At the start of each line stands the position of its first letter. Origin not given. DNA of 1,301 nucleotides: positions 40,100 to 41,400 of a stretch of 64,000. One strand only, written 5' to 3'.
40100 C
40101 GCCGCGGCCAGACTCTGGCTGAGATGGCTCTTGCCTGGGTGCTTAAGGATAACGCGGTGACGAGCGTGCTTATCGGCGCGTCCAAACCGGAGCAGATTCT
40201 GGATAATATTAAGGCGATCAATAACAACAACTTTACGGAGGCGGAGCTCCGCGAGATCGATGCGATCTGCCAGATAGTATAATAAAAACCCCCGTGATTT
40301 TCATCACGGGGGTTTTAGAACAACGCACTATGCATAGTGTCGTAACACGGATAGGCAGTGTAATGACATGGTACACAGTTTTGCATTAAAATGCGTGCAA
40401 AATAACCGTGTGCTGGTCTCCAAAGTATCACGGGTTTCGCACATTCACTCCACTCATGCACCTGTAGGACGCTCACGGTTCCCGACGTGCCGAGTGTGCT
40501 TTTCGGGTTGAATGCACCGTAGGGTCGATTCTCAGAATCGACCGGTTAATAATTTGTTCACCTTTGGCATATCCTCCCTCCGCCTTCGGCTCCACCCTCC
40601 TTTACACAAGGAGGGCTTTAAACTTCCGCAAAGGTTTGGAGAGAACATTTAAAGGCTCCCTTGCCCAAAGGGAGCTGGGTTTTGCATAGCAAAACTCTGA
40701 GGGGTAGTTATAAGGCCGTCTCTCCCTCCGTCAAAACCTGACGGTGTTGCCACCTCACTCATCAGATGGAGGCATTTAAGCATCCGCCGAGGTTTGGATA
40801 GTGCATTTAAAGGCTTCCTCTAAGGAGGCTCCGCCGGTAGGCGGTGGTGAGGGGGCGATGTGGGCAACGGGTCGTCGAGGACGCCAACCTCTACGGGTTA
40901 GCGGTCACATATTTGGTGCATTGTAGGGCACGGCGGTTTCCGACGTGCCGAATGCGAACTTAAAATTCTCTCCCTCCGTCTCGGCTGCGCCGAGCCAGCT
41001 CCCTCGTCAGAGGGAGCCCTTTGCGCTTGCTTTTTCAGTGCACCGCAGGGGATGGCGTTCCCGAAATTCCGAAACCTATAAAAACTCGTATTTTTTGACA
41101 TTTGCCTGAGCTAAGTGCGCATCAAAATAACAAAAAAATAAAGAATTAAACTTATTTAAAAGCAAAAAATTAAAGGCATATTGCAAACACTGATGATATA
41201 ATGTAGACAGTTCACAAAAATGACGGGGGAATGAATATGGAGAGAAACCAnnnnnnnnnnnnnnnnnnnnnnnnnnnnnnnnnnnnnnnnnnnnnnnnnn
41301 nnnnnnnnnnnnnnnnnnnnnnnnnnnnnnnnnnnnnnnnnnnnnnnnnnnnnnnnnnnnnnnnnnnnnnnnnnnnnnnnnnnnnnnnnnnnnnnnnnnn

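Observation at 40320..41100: ~800-bp gene-free block built from modular hairpin repeats (candidate novel mosaic repeat family or large structured RNA)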

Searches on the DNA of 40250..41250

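Call 20: search_rna_families(source=window, start=40250, end=41250, threshold=evalue, max_evalue=10)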
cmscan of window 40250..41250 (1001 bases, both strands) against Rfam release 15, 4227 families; matches with E-value up to 10: 14.
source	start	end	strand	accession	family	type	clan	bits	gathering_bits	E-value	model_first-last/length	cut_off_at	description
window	40283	40343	-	RF02790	sodF_sRNA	Gene; sRNA;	-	27.5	46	0.054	1-90/90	no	sodF sRNA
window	40280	40366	-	RF00514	His_leader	Cis-reg; leader;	-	22.9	49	0.31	1-126/126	no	Histidine operon leader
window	40281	40366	-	RF02837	anti-hemB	Gene; sRNA;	-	20.8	49.5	0.032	1-81/81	no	Burkholderia RNA 7 (anti-hemB)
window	40259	40321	+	RF02495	ohsC_RNA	Gene; antitoxin;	-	20.3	50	2.8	1-77/77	no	Oppression of Hydrophobic ORF by sRNA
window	40250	40321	+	RF00514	His_leader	Cis-reg; leader;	-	20.1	49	1.1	44-126/126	5'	Histidine operon leader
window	40282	40322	+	RF00854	mir-5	Gene; miRNA;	-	19.2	75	0.9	1-70/70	no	mir-5 microRNA precursor family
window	41010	41066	+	RF01534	TB10Cs4H4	Gene; snRNA; snoRNA; HACA-box;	-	17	50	2.4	1-66/66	no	Trypanosomatid snoRNA TB10Cs4H4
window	40281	40330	-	RF02399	NsiR1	Gene; sRNA;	-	16.7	39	2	1-60/60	no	Nitrogen stress-induced RNA 1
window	41032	41075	-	RF01332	CRISPR-DR19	Gene; CRISPR;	-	16.5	40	9.4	1-37/37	no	CRISPR RNA direct repeat element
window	40322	40387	-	RF04140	mir-3118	Gene; miRNA;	-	16.3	89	6.9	1-76/76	no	mir-3118 microRNA precursor family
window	41022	41047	+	RF04267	mir-362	Gene; miRNA;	-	15.9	80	2.8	22-47/65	no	mir-362 microRNA precursor family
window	40667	40775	-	RF00007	U12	Gene; snRNA; splicing;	CL00006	15.8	53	1.7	1-151/151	no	U12 minor spliceosomal RNA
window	40990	41014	-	RF01135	sR24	Gene; snRNA; snoRNA; CD-box;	-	15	36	2.2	1-55/55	no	Small nucleolar RNA sR24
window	41049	41062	+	RF01734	Fluoride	Cis-reg; riboswitch;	-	10.5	34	8.9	11-24/64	no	Fluoride riboswitch aptamer (crcB RNA motif)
